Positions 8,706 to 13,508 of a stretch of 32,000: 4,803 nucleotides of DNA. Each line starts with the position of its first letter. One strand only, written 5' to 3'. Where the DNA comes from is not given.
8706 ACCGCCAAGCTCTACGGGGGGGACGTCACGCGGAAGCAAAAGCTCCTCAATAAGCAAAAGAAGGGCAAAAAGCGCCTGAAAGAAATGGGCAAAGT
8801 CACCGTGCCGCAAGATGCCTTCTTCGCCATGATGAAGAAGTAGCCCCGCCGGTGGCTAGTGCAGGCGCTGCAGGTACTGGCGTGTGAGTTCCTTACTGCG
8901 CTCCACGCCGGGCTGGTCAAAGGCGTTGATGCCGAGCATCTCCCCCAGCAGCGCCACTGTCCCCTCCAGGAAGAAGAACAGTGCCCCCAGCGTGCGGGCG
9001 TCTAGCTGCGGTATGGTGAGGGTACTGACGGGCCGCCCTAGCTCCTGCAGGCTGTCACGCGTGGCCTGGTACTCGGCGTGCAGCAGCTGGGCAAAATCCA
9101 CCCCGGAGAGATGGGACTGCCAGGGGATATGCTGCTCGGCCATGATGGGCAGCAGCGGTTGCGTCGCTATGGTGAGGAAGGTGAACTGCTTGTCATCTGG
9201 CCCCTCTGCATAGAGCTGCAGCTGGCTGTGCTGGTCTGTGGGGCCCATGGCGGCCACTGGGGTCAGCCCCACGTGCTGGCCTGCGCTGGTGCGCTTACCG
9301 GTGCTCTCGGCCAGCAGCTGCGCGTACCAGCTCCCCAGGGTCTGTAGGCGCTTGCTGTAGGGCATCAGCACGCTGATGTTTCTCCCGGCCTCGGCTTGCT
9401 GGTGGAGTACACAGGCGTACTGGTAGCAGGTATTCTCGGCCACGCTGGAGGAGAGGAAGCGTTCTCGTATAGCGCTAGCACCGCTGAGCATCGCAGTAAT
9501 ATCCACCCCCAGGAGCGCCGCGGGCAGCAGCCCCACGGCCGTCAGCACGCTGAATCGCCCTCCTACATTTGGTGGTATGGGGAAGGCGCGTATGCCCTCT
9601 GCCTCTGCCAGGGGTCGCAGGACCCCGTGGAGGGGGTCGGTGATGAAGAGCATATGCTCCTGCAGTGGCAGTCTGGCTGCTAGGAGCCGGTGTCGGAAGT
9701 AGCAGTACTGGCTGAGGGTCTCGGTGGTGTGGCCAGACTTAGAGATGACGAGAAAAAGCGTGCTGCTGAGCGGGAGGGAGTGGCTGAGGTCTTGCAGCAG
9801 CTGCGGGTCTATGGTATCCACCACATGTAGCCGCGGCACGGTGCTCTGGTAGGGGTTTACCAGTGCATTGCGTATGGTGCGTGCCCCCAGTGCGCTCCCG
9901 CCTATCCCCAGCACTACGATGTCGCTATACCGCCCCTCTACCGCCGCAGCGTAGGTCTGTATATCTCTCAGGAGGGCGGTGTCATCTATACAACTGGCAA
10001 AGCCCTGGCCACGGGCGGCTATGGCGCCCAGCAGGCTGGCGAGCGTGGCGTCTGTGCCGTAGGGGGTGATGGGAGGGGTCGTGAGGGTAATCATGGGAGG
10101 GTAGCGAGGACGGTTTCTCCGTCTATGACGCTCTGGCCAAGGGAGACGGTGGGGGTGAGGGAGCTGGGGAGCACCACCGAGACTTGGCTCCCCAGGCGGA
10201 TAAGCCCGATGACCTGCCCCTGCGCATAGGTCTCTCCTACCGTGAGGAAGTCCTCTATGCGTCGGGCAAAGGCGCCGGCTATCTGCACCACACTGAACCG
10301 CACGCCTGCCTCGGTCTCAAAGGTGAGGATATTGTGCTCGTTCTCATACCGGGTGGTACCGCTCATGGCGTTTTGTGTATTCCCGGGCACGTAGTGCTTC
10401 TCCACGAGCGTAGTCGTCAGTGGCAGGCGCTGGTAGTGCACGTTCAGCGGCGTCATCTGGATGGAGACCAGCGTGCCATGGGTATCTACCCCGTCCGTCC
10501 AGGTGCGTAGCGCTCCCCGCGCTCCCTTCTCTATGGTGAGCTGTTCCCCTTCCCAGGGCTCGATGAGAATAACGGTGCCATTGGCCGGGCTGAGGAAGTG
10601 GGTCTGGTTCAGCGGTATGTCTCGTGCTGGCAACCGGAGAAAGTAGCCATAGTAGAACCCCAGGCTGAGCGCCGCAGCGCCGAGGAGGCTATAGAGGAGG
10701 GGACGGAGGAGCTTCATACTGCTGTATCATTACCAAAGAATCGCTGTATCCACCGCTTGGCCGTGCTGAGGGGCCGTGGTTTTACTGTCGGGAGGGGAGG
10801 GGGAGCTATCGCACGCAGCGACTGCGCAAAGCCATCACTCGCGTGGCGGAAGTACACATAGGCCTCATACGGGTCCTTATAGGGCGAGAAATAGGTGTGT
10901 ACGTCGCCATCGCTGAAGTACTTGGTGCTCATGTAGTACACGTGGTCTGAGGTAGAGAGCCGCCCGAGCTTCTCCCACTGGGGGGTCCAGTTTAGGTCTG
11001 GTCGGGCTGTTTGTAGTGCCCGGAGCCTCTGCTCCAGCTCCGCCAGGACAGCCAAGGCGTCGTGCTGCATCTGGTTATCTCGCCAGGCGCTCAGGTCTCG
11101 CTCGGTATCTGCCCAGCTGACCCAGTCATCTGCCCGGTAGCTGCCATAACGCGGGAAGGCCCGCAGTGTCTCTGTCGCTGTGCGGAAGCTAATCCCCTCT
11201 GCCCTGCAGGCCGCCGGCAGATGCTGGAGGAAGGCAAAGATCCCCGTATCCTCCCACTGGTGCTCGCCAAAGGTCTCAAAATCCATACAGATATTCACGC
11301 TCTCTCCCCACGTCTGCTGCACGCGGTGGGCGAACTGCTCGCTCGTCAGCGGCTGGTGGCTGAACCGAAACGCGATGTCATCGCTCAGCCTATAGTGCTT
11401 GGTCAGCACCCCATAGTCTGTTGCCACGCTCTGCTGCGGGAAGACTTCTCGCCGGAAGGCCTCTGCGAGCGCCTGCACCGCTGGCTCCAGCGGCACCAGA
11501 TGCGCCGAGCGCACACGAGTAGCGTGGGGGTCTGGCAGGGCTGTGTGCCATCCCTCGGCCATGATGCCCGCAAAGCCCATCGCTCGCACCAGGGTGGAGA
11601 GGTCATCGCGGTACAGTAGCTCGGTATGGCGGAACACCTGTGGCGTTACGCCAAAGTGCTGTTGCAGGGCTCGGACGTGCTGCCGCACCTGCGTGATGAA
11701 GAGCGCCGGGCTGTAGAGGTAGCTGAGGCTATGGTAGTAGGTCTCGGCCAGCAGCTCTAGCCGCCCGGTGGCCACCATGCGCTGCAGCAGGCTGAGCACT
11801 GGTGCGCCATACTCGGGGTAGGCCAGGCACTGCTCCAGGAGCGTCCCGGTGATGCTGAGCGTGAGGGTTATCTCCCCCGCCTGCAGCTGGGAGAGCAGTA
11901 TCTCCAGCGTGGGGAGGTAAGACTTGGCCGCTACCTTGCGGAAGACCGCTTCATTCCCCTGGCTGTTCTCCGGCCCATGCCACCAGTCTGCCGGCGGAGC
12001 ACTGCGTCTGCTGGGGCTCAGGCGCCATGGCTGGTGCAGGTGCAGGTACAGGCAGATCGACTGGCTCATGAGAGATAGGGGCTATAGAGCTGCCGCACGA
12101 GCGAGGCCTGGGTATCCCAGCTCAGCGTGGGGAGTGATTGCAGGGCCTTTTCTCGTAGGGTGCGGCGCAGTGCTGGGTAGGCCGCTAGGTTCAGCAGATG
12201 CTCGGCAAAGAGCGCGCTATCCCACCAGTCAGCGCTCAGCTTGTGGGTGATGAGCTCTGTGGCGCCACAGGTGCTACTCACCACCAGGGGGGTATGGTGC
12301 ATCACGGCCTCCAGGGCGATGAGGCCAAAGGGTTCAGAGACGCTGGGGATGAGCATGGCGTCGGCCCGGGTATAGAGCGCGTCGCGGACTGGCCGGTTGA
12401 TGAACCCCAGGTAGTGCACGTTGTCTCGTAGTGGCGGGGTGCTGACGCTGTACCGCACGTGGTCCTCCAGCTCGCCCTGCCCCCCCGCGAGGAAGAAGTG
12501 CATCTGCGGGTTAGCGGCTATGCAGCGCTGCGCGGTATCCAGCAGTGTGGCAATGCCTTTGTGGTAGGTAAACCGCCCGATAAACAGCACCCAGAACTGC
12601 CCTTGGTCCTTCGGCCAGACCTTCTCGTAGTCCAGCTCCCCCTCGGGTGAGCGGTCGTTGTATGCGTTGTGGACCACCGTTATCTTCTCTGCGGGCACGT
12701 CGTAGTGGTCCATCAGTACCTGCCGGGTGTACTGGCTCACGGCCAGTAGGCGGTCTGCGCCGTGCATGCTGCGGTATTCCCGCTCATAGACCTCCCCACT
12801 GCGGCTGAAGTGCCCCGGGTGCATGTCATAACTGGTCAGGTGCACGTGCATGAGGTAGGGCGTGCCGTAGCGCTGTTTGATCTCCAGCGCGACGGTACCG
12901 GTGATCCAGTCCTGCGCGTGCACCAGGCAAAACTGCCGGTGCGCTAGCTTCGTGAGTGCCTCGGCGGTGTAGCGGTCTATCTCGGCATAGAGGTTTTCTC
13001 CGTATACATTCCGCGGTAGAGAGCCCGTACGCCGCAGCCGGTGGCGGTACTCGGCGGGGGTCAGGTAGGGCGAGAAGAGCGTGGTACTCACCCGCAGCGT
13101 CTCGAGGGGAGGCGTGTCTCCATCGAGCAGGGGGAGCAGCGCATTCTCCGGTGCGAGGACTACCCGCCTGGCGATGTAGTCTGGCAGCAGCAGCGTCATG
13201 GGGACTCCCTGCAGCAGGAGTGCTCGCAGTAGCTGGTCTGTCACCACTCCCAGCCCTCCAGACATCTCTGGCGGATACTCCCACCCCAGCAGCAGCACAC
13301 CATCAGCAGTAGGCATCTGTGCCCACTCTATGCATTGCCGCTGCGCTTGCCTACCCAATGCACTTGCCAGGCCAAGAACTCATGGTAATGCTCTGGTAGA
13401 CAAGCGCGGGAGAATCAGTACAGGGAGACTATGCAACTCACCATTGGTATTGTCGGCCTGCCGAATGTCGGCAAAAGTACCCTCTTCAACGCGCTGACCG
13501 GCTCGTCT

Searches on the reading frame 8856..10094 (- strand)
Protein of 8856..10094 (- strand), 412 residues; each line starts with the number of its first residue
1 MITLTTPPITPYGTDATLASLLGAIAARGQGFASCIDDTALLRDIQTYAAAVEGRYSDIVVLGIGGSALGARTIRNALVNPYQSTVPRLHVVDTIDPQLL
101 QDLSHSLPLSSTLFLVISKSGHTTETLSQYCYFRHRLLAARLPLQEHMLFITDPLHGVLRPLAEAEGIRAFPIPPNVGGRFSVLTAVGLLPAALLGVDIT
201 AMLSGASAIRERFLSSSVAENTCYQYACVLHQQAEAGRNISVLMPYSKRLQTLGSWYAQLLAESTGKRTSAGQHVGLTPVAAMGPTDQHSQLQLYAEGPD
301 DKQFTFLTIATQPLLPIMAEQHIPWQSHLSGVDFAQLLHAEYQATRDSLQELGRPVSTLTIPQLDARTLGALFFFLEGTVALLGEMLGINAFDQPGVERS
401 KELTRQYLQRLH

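Call 103: search_protein_families(library=pfam, proteins=[window:8856-10094:-], max_evalue=0.0001)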
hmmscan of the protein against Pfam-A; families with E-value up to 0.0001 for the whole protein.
window:8856-10094:- (412 aa): 1 family
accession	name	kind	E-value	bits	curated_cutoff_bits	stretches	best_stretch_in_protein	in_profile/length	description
PF00342.24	PGI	-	1.5e-34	119.9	22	2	55-294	95-340/486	Phosphoglucose isomerase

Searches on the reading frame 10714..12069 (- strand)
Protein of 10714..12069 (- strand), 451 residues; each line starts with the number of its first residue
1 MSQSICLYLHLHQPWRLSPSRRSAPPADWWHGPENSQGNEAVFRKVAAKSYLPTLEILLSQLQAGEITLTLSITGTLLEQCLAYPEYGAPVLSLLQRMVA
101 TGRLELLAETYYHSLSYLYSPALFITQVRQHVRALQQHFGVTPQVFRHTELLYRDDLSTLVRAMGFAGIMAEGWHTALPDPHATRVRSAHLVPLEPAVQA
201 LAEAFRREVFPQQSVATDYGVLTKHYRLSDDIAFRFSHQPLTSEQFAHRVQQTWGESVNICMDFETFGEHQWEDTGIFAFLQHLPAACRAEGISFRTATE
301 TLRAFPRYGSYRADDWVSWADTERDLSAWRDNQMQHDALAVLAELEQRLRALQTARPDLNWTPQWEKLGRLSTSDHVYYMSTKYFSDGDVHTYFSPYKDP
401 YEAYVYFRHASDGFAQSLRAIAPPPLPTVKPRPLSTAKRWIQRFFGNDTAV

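Call 103: search_protein_families(library=pfam, proteins=[window:10714-12069:-], max_evalue=0.0001)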
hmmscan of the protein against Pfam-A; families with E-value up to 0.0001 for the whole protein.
window:10714-12069:- (451 aa): 2 families
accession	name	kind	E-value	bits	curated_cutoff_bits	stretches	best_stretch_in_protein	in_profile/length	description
PF03065.20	Glyco_hydro_57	-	5e-48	164.3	21.2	1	7-308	2-285/291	Glycosyl hydrolase family 57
PF01522.26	Polysacc_deac_1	-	1.6e-05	25.3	23.1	1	58-167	24-122/124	Polysaccharide deacetylase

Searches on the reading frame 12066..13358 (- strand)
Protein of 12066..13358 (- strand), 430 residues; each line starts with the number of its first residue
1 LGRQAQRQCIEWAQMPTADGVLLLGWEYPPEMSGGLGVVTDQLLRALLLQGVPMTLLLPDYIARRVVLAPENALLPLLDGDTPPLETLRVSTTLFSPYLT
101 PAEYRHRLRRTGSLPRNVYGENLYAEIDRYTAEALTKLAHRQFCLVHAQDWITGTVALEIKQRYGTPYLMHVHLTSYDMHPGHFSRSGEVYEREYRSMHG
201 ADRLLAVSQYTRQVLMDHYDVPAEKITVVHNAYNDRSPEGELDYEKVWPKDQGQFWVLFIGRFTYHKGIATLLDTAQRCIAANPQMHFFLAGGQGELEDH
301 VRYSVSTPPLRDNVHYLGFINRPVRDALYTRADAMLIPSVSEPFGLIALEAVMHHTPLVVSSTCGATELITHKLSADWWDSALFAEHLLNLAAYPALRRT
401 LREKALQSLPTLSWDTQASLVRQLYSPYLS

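Call 103: search_protein_families(library=pfam, proteins=[window:12066-13358:-], max_evalue=0.0001)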
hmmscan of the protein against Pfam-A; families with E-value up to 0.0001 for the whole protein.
window:12066-13358:- (430 aa): 6 families
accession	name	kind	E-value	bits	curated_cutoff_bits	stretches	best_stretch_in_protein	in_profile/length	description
PF00534.26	Glycos_transf_1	-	1e-23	84.2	26.4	1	245-375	6-136/172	Glycosyl transferases group 1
PF13692.12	Glyco_trans_1_4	-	1.6e-19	71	27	1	256-391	3-139/142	Glycosyl transferases group 1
PF13439.12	Glyco_transf_4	-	3.5e-18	66.6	28.5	1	85-234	37-167/170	Glycosyltransferase Family 4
PF20706.3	GT4-conflict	-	7.6e-18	65.1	26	1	150-377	89-327/385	Family 4 Glycosyltransferase in conflict systems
PF13579.12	Glyco_trans_4_4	-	6.6e-16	59.5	29.7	1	34-231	1-157/158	Glycosyl transferase 4-like domain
PF08323.17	Glyco_transf_5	-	3.2e-11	43.9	22.7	1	21-182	2-175/239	Starch synthase catalytic domain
